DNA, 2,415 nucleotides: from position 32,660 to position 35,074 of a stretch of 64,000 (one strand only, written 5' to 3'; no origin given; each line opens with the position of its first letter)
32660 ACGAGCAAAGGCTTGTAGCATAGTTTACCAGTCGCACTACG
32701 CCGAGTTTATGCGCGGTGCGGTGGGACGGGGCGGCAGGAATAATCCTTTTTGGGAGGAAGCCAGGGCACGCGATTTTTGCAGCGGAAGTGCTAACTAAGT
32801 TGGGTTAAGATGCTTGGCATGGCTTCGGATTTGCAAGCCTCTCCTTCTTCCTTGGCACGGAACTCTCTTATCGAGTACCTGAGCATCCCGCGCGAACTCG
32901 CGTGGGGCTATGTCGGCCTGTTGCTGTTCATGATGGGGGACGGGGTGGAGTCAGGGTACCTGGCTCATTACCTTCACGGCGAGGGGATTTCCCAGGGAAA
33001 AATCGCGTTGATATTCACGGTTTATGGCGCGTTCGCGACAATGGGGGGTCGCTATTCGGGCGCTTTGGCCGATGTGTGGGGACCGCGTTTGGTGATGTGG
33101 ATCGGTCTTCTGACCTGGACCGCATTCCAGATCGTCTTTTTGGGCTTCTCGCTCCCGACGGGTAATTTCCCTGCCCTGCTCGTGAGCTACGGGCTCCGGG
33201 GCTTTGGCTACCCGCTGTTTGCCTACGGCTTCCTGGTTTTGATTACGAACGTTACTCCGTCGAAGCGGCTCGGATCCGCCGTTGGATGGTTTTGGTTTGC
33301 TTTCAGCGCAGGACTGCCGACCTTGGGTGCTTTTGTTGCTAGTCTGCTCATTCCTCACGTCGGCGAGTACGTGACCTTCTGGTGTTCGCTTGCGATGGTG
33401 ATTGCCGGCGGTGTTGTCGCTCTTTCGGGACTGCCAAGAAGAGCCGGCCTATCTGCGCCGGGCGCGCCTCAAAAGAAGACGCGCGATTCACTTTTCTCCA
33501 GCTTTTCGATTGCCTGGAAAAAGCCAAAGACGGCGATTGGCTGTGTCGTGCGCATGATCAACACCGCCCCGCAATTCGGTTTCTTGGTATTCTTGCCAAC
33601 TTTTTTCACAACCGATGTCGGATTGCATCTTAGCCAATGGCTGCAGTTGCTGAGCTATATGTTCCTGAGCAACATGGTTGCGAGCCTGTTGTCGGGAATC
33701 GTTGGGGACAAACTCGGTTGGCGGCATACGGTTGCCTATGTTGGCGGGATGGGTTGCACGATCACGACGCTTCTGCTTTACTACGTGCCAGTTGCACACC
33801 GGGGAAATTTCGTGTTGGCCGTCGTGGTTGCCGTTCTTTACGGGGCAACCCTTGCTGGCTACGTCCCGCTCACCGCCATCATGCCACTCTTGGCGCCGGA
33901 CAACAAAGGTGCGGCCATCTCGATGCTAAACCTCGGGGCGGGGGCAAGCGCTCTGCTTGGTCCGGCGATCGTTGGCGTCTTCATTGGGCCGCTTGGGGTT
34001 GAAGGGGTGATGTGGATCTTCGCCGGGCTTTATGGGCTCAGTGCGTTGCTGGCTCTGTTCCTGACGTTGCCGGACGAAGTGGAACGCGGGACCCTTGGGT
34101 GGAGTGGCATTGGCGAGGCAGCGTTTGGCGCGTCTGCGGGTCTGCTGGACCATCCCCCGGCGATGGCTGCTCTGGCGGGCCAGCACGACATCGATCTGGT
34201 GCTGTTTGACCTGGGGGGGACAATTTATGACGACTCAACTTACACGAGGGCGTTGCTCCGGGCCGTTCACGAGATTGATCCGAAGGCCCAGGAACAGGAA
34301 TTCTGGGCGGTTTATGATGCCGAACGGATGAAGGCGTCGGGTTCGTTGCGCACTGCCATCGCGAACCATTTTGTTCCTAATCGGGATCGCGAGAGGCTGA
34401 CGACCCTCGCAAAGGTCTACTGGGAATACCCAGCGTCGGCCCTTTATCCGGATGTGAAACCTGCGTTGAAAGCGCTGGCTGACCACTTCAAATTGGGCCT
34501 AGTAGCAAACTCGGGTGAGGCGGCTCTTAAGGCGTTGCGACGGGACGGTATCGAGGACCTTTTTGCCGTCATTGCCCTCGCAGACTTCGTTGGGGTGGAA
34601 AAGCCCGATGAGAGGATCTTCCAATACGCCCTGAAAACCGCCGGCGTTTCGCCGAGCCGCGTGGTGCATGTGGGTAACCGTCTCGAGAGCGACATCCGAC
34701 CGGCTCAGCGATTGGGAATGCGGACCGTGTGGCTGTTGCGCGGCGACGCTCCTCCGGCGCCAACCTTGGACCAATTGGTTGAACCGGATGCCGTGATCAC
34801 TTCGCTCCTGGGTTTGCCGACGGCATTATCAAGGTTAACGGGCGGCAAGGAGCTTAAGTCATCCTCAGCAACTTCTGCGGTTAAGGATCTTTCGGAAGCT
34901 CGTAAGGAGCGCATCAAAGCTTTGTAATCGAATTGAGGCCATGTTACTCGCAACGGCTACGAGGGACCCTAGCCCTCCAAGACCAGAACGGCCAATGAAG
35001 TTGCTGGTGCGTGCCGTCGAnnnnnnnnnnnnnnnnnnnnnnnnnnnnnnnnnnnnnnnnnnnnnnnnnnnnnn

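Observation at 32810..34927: MFS transporter fused to a HAD-fold domain with non-canonical catalytic motifs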

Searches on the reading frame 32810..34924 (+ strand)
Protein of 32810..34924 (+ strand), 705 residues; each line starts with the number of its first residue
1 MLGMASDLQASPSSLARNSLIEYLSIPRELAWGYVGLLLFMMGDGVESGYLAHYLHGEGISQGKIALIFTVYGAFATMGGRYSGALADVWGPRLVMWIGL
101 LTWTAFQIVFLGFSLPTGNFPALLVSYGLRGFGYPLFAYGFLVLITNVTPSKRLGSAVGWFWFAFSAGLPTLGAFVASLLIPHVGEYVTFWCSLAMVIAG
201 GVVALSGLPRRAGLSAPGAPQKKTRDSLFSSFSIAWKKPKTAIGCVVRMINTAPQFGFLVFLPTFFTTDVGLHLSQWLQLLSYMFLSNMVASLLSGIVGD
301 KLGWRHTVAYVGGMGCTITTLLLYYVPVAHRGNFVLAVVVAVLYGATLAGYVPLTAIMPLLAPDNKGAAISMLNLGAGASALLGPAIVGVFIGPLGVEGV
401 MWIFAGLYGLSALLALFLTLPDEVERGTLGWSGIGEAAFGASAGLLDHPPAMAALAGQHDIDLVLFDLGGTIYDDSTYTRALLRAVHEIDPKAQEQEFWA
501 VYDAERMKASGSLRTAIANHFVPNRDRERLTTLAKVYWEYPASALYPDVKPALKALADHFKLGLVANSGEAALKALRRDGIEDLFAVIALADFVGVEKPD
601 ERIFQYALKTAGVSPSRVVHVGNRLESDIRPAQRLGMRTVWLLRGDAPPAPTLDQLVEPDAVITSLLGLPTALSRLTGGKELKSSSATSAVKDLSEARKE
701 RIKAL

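Call 3: search_protein_families(library=pfam, proteins=[window:32810-34924:+], max_evalue=0.01)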
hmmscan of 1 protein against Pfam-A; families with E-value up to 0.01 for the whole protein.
window:32810-34924:+ (705 aa): 4 families
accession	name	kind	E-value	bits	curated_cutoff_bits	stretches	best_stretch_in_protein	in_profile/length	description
PF07690.21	MFS_1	-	1.6e-36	126.4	33.4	2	36-354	4-314/347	Major Facilitator Superfamily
PF00702.32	Hydrolase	-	9.5e-22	78.8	26.4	1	461-636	1-191/191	haloacid dehalogenase-like hydrolase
PF13419.12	HAD_2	-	6.5e-16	59.4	23.8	1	464-641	1-177/178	Haloacid dehalogenase-like hydrolase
PF13242.12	Hydrolase_like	-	8e-11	42.1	22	1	597-667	3-73/75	HAD-hyrolase-like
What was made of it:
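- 34181..34840 (+): HAD-IA fold domain with C1 helical cap (residues 458-677). Pfam PF00702, PF13419 and PF13242 (call 3).
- On RbtT/DalT/CsbX MFS transporters (TIGR00897): Pfam MFS_1 scores 126 bits (call 3).
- On HAD superfamily (Pfam PF00702 / PF13419): PF00702 scores 78.8 bits (cut-off 26.4) and PF13419 scores 59.4 bits (call 3).
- Checked: All are above the gathering scores (call 3).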

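Call 4: search_protein_families(library=ncbifam, proteins=[window:32810-34924:+], max_evalue=0.01)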
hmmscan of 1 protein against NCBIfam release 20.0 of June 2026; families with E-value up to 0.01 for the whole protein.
window:32810-34924:+ (705 aa): 36 families (the best 25 are shown)
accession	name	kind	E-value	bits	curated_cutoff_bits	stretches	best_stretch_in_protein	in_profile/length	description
TIGR00897.2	2A0118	subfamily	1.8e-151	504.6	375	1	24-419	3-401/401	RbtT/DalT/CsbX family MFS transporter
TIGR02253.1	CTE7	subfamily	1.3e-27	97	169.75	1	463-668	4-219/221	TIGR02253 family HAD-type hydrolase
TIGR02252.1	DREG-2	subfamily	9.5e-20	71.2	155.2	1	531-641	92-203/203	HAD hydrolase, REG-2-like, family IA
TIGR01428.1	HAD_type_II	equivalog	1.2e-17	64.6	125.4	1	462-648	2-196/197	haloacid dehalogenase type II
NF006976.0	PRK09449.1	equivalog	1.7e-15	57.2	183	1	545-647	96-200/225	pyrimidine 5'-nucleotidase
TIGR02254.1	YjjG_YfnB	equivalog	4.1e-15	55.9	159.9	1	543-644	96-198/223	YjjG family noncanonical pyrimidine nucleotidase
TIGR01549.1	HAD-SF-IA-v1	subfamily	5.4e-14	52.8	23.3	1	544-636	62-149/149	HAD-IA family hydrolase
NF053830.1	RUBPPhHalo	equivalog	1.9e-13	50.6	330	1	524-666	81-227/234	ribulose-1,5-bisphosphate 5-phosphatase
NF009695.0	PRK13222.1-2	equivalog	6.8e-11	42.1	225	1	459-671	4-220/226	phosphoglycolate phosphatase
TIGR01509.1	HAD-SF-IA-v3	subfamily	7.4e-09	36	29.4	1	542-642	63-154/154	HAD-IA family hydrolase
TIGR02247.1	HAD-1A3-hyp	subfamily_domain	2.9e-08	33.7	125.4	1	536-640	88-193/211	epoxide hydrolase N-terminal domain-like phosphatase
NF009697.0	PRK13222.1-4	equivalog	9.2e-08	31.7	327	1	460-645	6-196/232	phosphoglycolate phosphatase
TIGR01449.2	PGP_bact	equivalog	9.6e-08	31.8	180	1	535-667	74-207/213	phosphoglycolate phosphatase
NF008018.0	PRK10748.1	equivalog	2.1e-07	30.4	225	1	551-662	120-227/238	5-amino-6-(5-phospho-D-ribitylamino)uracil phosphatase YigB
TIGR00893.1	2A0114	subfamily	6.2e-07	28.7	395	1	59-418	25-398/399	D-galactonate transporter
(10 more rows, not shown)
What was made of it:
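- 32879..34066 (+): MFS domain, RbtT/DalT/CsbX polyol-permease family (residues 24-419), with 12 helices. TIGR00897 scores 504.6 bits against a cut-off of 375 (call 4).
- On RbtT/DalT/CsbX MFS transporters (TIGR00897): 504.6 bits, residues 24-419 on model positions 3-401 of 401 (call 4).
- On L-2-haloacid dehalogenase, HAD type II (TIGR01428): 64.6 bits (call 4).
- Checked: NCBIfam: TIGR00897 (RbtT/DalT/CsbX), residues 24-419, 504.6 bits against a cut-off of 375 (call 4).
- TIGR01428 gives a sub-threshold hit (call 4). TIGR01428 scores 64.6 bits, below the 125.4 cut-off (call 4).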

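Call 5: find_homologous_proteins(query=window:32810-34924:+, max_evalue=0.00001)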
Query window:32810-34924:+ (705 aa): 1574 proteins with E <= 0.00001 among 8000 candidates; the best 120 are listed.
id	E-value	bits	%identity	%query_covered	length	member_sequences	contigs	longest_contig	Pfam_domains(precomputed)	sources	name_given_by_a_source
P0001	0.0e+0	1387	89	100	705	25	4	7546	PF13419.13,PF00702.33,PF13242.13,PF07690.22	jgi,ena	-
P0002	0.0e+0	1387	89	100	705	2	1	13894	PF13419.13,PF00702.33,PF13242.13,PF07690.22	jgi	-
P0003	0.0e+0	1379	88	100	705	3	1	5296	PF13419.13,PF00702.33,PF13242.13,PF07690.22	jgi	jgi:polyol permease family/HAD superfamily hydrolase (TIGR01549 family)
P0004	0.0e+0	1367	88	98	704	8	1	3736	PF13419.13,PF00702.33,PF13242.13,PF07690.22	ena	-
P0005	0.0e+0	1365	89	98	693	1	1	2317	PF13419.13,PF00702.33,PF13242.13,PF07690.22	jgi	-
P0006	0.0e+0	1318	85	99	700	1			PF13419.13,PF00702.33,PF13242.13,PF07690.22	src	-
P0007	0.0e+0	1317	84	99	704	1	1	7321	PF13419.13,PF00702.33,PF13242.13,PF07690.22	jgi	jgi:polyol permease family/HAD superfamily hydrolase (TIGR01549 family)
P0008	0.0e+0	1315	83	99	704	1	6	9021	PF13419.13,PF00702.33,PF13242.13,PF07690.22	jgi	jgi:polyol permease family/HAD superfamily hydrolase (TIGR01549 family)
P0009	0.0e+0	1314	83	99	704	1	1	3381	PF13419.13,PF00702.33,PF13242.13,PF07690.22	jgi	jgi:polyol permease family/HAD superfamily hydrolase (TIGR01549 family)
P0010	0.0e+0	1311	86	98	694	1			PF13419.13,PF00702.33,PF13242.13,PF07690.22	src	-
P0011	0.0e+0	1310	83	99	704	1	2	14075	PF13419.13,PF00702.33,PF13242.13,PF07690.22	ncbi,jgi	jgi:polyol permease family/HAD superfamily hydrolase (TIGR01549 family)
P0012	0.0e+0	1302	82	100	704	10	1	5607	PF13419.13,PF00702.33,PF13242.13,PF07690.22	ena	-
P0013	0.0e+0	1301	84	98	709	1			PF13419.13,PF00702.33,PF13242.13,PF07690.22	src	-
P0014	0.0e+0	1300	84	99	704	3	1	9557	PF13419.13,PF00702.33,PF13242.13,PF07690.22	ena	-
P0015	0.0e+0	1297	83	98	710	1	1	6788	PF13419.13,PF00702.33,PF13242.13,PF07690.22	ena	-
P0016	0.0e+0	1287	84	97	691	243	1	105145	PF13419.13,PF00702.33,PF13242.13,PF07690.22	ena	-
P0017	0.0e+0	1276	83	97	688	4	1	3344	PF13419.13,PF00702.33,PF13242.13,PF07690.22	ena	-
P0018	0.0e+0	1275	84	97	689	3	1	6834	PF13419.13,PF00702.33,PF13242.13,PF07690.22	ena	-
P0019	0.0e+0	1274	82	98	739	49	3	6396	PF13419.13,PF00702.33,PF13242.13,PF07690.22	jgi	jgi:polyol permease family/HAD superfamily hydrolase (TIGR01509 family)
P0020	0.0e+0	1269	82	95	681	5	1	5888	PF13419.13,PF00702.33,PF13242.13,PF07690.22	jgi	jgi:polyol permease family/HAD superfamily hydrolase (TIGR01549 family)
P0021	0.0e+0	1264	84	95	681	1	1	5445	PF13419.13,PF00702.33,PF13242.13,PF07690.22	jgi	jgi:polyol permease family/HAD superfamily hydrolase (TIGR01549 family)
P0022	0.0e+0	1261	83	96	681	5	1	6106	PF13419.13,PF00702.33,PF13242.13,PF07690.22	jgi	jgi:polyol permease family/HAD superfamily hydrolase (TIGR01549 family)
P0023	0.0e+0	1257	85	94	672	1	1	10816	PF13419.13,PF00702.33,PF13242.13,PF07690.22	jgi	jgi:polyol permease family/HAD superfamily hydrolase (TIGR01549 family)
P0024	0.0e+0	1256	83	95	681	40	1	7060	PF13419.13,PF00702.33,PF13242.13,PF07690.22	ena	-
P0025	0.0e+0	1253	83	95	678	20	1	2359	PF13419.13,PF00702.33,PF13242.13,PF07690.22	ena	-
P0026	0.0e+0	1252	83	95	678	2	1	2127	PF13419.13,PF00702.33,PF13242.13,PF07690.22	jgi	jgi:polyol permease family/HAD superfamily hydrolase (TIGR01549 family)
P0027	0.0e+0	1245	82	95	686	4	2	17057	PF13419.13,PF00702.33,PF13242.13,PF07690.22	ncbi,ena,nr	ncbi:MAG: MFS transporter [Verrucomicrobia bacterium]|nr:MFS transporter [Verrucomicrobiota bacteriu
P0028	0.0e+0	1242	82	95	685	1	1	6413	PF13419.13,PF00702.33,PF13242.13,PF07690.22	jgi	jgi:polyol permease family/HAD superfamily hydrolase (TIGR01549 family)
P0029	0.0e+0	1236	80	98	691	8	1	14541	PF13419.13,PF00702.33,PF13242.13,PF07690.22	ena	-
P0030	0.0e+0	1231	81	95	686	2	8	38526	PF13419.13,PF00702.33,PF13242.13,PF07690.22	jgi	jgi:polyol permease family/HAD superfamily hydrolase (TIGR01549 family)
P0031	0.0e+0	1230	81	95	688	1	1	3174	PF13419.13,PF00702.33,PF13242.13,PF07690.22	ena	-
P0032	0.0e+0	1225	82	95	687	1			PF13419.13,PF00702.33,PF13242.13,PF07690.22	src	-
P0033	0.0e+0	1224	80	95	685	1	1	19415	PF13419.13,PF00702.33,PF13242.13,PF07690.22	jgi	jgi:polyol permease family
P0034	0.0e+0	1219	78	98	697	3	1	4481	PF13419.13,PF00702.33,PF13242.13,PF07690.22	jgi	jgi:polyol permease family/HAD superfamily hydrolase (TIGR01549 family)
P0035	0.0e+0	1216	80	95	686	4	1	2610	PF13419.13,PF00702.33,PF13242.13,PF07690.22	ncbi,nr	ncbi:MAG: MFS transporter [Verrucomicrobia bacterium]|nr:MFS transporter [Verrucomicrobiota bacteriu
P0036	0.0e+0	1215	78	97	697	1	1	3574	PF13419.13,PF00702.33,PF13242.13,PF07690.22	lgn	-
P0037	0.0e+0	1214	81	94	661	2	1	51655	PF13419.13,PF00702.33,PF13242.13,PF07690.22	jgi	jgi:polyol permease family/HAD superfamily hydrolase (TIGR01549 family)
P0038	0.0e+0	1213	78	99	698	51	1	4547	PF13419.13,PF00702.33,PF13242.13,PF07690.22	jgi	jgi:polyol permease family/HAD superfamily hydrolase (TIGR01549 family)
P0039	0.0e+0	1211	83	91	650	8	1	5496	PF13419.13,PF00702.33,PF13242.13,PF07690.22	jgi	jgi:polyol permease family/HAD superfamily hydrolase (TIGR01549 family)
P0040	0.0e+0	1211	81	95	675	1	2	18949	PF13419.13,PF00702.33,PF13242.13,PF07690.22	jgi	jgi:polyol permease family/HAD superfamily hydrolase (TIGR01549 family)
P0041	0.0e+0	1197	82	92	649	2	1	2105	PF13419.13,PF00702.33,PF13242.13,PF07690.22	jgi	jgi:polyol permease family/HAD superfamily hydrolase (TIGR01549 family)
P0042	0.0e+0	1128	72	98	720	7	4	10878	PF13419.13,PF00702.33,PF13242.13,PF07690.22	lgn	-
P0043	0.0e+0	1124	72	98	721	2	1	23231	PF13419.13,PF00702.33,PF13242.13,PF07690.22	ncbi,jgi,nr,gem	ncbi:MAG: MFS transporter [Verrucomicrobia bacterium]|nr:MFS transporter [Verrucomicrobiota bacteriu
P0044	0.0e+0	1107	75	95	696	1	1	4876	PF13419.13,PF00702.33,PF13242.13,PF07690.22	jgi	jgi:polyol permease family/HAD superfamily hydrolase (TIGR01509 family)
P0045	0.0e+0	1101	73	95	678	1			PF13419.13,PF00702.33,PF13242.13,PF07690.22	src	-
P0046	0.0e+0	1075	83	82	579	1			PF00702.33,PF07690.22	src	-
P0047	6.1e-298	1008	68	94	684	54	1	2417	PF13419.13,PF00702.33,PF13242.13,PF07690.22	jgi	jgi:polyol permease family/HAD superfamily hydrolase (TIGR01509 family)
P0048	9.4e-298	1008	67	96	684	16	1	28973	PF13419.13,PF00702.33,PF13242.13,PF07690.22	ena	-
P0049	6.3e-296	1002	68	95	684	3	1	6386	PF13419.13,PF00702.33,PF13242.13,PF07690.22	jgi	jgi:polyol permease family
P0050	1.1e-295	1001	68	95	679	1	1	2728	PF13419.13,PF00702.33,PF13242.13,PF07690.22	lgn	-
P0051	1.8e-295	1000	68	93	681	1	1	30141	PF13419.13,PF00702.33,PF13242.13,PF07690.22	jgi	jgi:polyol permease family/HAD superfamily hydrolase (TIGR01509 family)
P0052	1.4e-294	997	68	93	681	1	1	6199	PF13419.13,PF00702.33,PF13242.13,PF07690.22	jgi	jgi:polyol permease family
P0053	1.9e-294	997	67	96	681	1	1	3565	PF13419.13,PF00702.33,PF13242.13,PF07690.22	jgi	jgi:polyol permease family/HAD superfamily hydrolase (TIGR01549 family)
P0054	7.4e-294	995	68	93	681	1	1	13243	PF13419.13,PF00702.33,PF13242.13,PF07690.22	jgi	jgi:polyol permease family/HAD superfamily hydrolase (TIGR01509 family)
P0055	1.6e-293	994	67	95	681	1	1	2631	PF13419.13,PF00702.33,PF13242.13,PF07690.22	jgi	jgi:polyol permease family/HAD superfamily hydrolase (TIGR01509 family)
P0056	1.9e-293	994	68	93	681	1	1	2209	PF13419.13,PF00702.33,PF13242.13,PF07690.22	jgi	-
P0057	1.2e-292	991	67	96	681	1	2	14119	PF13419.13,PF00702.33,PF13242.13,PF07690.22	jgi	jgi:polyol permease family/HAD superfamily hydrolase (TIGR01509 family)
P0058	2.6e-292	990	67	96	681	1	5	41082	PF13419.13,PF00702.33,PF13242.13,PF07690.22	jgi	jgi:polyol permease family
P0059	3.4e-292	989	67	94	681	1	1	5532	PF13419.13,PF00702.33,PF13242.13,PF07690.22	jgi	jgi:polyol permease family/HAD superfamily hydrolase (TIGR01509 family)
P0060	2.4e-291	987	67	93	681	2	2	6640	PF13419.13,PF00702.33,PF13242.13,PF07690.22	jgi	jgi:polyol permease family/HAD superfamily hydrolase (TIGR01509 family)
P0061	5.4e-284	962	64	96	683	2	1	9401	PF13419.13,PF00702.33,PF13242.13,PF07690.22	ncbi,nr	ncbi:MAG: MFS transporter [Verrucomicrobia bacterium]|nr:MFS transporter [Verrucomicrobiota bacteriu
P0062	6.0e-284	962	67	93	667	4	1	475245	PF13419.13,PF00702.33,PF13242.13,PF07690.22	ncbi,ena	-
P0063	6.2e-284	962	65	96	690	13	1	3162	PF13419.13,PF00702.33,PF13242.13,PF07690.22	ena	-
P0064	1.4e-282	958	68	90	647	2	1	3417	PF13419.13,PF00702.33,PF13242.13,PF07690.22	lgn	-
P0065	3.6e-278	943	64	97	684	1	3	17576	PF13419.13,PF00702.33,PF13242.13,PF07690.22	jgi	jgi:polyol permease family/HAD superfamily hydrolase (TIGR01549 family)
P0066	7.3e-278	942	63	95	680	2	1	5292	PF13419.13,PF00702.33,PF13242.13,PF12832.14,PF07690.22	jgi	jgi:polyol permease family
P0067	8.5e-276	935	64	95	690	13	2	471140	PF13419.13,PF00702.33,PF13242.13,PF07690.22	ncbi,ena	-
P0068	2.0e-274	931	62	96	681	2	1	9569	PF13419.13,PF00702.33,PF13242.13,PF07690.22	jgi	jgi:polyol permease family/HAD superfamily hydrolase (TIGR01509 family)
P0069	3.9e-274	930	64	95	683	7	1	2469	PF13419.13,PF00702.33,PF13242.13,PF07690.22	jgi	-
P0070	9.4e-274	928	63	97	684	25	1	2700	PF13419.13,PF00702.33,PF13242.13,PF07690.22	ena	-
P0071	1.8e-273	928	63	95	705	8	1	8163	PF13419.13,PF00702.33,PF13242.13,PF07690.22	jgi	jgi:polyol permease family/HAD superfamily hydrolase (TIGR01549 family)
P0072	7.8e-272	922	62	96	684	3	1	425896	PF13419.13,PF00702.33,PF13242.13,PF12832.14,PF07690.22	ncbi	-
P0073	2.9e-271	920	62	95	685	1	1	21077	PF13419.13,PF00702.33,PF13242.13,PF07690.22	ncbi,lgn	-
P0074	3.8e-271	920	62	97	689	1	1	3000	PF13419.13,PF00702.33,PF13242.13,PF07690.22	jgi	jgi:polyol permease family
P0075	1.1e-270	918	62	96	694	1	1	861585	PF13419.13,PF00702.33,PF13242.13,PF07690.22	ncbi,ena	-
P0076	3.7e-270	917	62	95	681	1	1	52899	PF13419.13,PF00702.33,PF13242.13,PF07690.22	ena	-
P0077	8.7e-270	915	76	80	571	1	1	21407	PF00702.33,PF07690.22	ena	-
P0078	2.7e-269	914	62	94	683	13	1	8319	PF13419.13,PF00702.33,PF13242.13,PF07690.22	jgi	-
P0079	3.3e-269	913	62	95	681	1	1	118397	PF13419.13,PF00702.33,PF13242.13,PF07690.22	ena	-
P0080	5.8e-269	913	62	95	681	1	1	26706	PF13419.13,PF00702.33,PF13242.13,PF07690.22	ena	-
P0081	6.0e-269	913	62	95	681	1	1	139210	PF13419.13,PF00702.33,PF13242.13,PF07690.22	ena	-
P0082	7.0e-269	912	67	88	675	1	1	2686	PF13419.13,PF00702.33,PF07690.22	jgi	jgi:polyol permease family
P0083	8.6e-269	912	62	94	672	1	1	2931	PF13419.13,PF00702.33,PF13242.13,PF07690.22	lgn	-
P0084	8.9e-269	912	62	95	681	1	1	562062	PF13419.13,PF00702.33,PF13242.13,PF07690.22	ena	-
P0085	9.9e-269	912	61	95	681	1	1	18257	PF13419.13,PF00702.33,PF13242.13,PF07690.22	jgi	jgi:polyol permease family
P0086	1.2e-268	912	61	95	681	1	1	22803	PF13419.13,PF00702.33,PF13242.13,PF07690.22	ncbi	ncbi:MAG: RbtT/DalT/CsbX family MFS transporter [Chthoniobacterales bacterium]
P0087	1.6e-268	911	61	95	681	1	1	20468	PF13419.13,PF00702.33,PF13242.13,PF07690.22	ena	-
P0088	1.8e-268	911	61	95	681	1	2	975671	PF13419.13,PF00702.33,PF13242.13,PF07690.22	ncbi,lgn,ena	ncbi:MAG: RbtT/DalT/CsbX family MFS transporter [Chthoniobacterales bacterium]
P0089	2.7e-268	910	63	94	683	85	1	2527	PF13419.13,PF00702.33,PF13242.13,PF07690.22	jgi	jgi:polyol permease family/HAD superfamily hydrolase (TIGR01509 family)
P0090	2.7e-268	910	62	95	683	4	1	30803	PF13419.13,PF00702.33,PF13242.13,PF07690.22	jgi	-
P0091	5.1e-268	910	61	95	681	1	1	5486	PF13419.13,PF00702.33,PF13242.13,PF07690.22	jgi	jgi:polyol permease family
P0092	5.6e-268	909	63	94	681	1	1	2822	PF13419.13,PF00702.33,PF13242.13,PF07690.22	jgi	jgi:polyol permease family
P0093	5.6e-268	909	60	94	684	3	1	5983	PF13419.13,PF00702.33,PF13242.13,PF07690.22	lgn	-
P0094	6.3e-267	906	62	94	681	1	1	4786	PF13419.13,PF00702.33,PF13242.13,PF07690.22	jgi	jgi:polyol permease family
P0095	1.1e-266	905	61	96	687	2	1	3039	PF13419.13,PF00702.33,PF13242.13,PF07690.22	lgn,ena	-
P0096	1.3e-266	905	58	99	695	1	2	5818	PF13419.13,PF00702.33,PF13242.13,PF07690.22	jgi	jgi:polyol permease family/HAD superfamily hydrolase (TIGR01549 family)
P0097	2.3e-266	904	61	95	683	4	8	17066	PF13419.13,PF00702.33,PF13242.13,PF07690.22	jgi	jgi:polyol permease family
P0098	9.1e-266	902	84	69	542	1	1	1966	PF13419.13,PF00702.33,PF13242.13,PF07690.22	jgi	-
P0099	4.5e-265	900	59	95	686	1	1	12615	PF13419.13,PF00702.33,PF13242.13,PF07690.22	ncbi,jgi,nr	ncbi:MAG TPA: RbtT/DalT/CsbX family MFS transporter [Dictyobacter sp.]|jgi:polyol permease family|nr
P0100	7.9e-265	899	62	95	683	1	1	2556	PF13419.13,PF00702.33,PF13242.13,PF07690.22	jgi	jgi:polyol permease family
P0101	1.7e-264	898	61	95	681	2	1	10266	PF13419.13,PF00702.33,PF13242.13,PF07690.22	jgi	jgi:polyol permease family/HAD superfamily hydrolase (TIGR01509 family)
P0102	9.4e-264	895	61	95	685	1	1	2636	PF13419.13,PF00702.33,PF13242.13,PF07690.22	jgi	jgi:polyol permease family/HAD superfamily hydrolase (TIGR01549 family)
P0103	4.5e-258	877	60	93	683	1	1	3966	PF13419.13,PF00702.33,PF13242.13,PF07690.22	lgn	-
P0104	1.9e-256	871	60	94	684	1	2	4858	PF13419.13,PF00702.33,PF13242.13,PF07690.22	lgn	-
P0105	1.2e-254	865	59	94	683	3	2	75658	PF13419.13,PF00702.33,PF13242.13,PF07690.22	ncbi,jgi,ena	-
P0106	2.7e-254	864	60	94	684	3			PF13419.13,PF00702.33,PF13242.13,PF07690.22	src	-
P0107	2.7e-252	858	60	94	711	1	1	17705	PF13419.13,PF00702.33,PF13242.13,PF07690.22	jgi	jgi:polyol permease family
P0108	3.2e-248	844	58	97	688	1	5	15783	PF13419.13,PF00702.33,PF13242.13,PF07690.22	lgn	-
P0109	1.9e-247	841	56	97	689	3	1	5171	PF13419.13,PF00702.33,PF13242.13,PF12832.14,PF07690.22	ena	-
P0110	5.5e-246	837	59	93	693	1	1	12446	PF13419.13,PF00702.33,PF13242.13,PF07690.22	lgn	-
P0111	8.1e-246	836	59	93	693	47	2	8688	PF13419.13,PF00702.33,PF13242.13,PF07690.22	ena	-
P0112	2.8e-243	828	56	97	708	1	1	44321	PF13419.13,PF00702.33,PF01306.26,PF13242.13,PF07690.22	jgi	jgi:polyol permease family/HAD superfamily hydrolase (TIGR01549 family)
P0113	2.1e-242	825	57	94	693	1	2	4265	PF13419.13,PF00702.33,PF01306.26,PF13242.13,PF07690.22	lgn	-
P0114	6.5e-242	823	56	94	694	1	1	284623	PF13419.13,PF00702.33,PF13242.13,PF12832.14,PF07690.22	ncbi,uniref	ncbi:RbtT/DalT/CsbX family MFS transporter [Streptomyces luteolus]|uniref:RbtT/DalT/CsbX family MFS 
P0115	1.5e-241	822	90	60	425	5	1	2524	PF13419.13,PF00702.33,PF13242.13,PF07690.22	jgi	-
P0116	1.7e-240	819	59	93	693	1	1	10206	PF13419.13,PF00702.33,PF13242.13,PF07690.22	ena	-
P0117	7.4e-240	816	57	94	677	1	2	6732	PF13419.13,PF00702.33,PF13242.13,PF07690.22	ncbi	ncbi:MAG: RbtT/DalT/CsbX family MFS transporter [Pseudonocardiaceae bacterium]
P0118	2.8e-239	815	56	94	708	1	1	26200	PF13419.13,PF00702.33,PF13242.13,PF07690.22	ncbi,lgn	-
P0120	4.7e-238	810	60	88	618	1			PF13419.13,PF00702.33,PF07690.22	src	-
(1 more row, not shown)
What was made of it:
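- Checked: 118 of the top 120 homologues (56-89% identity) carry both domains (call 5).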
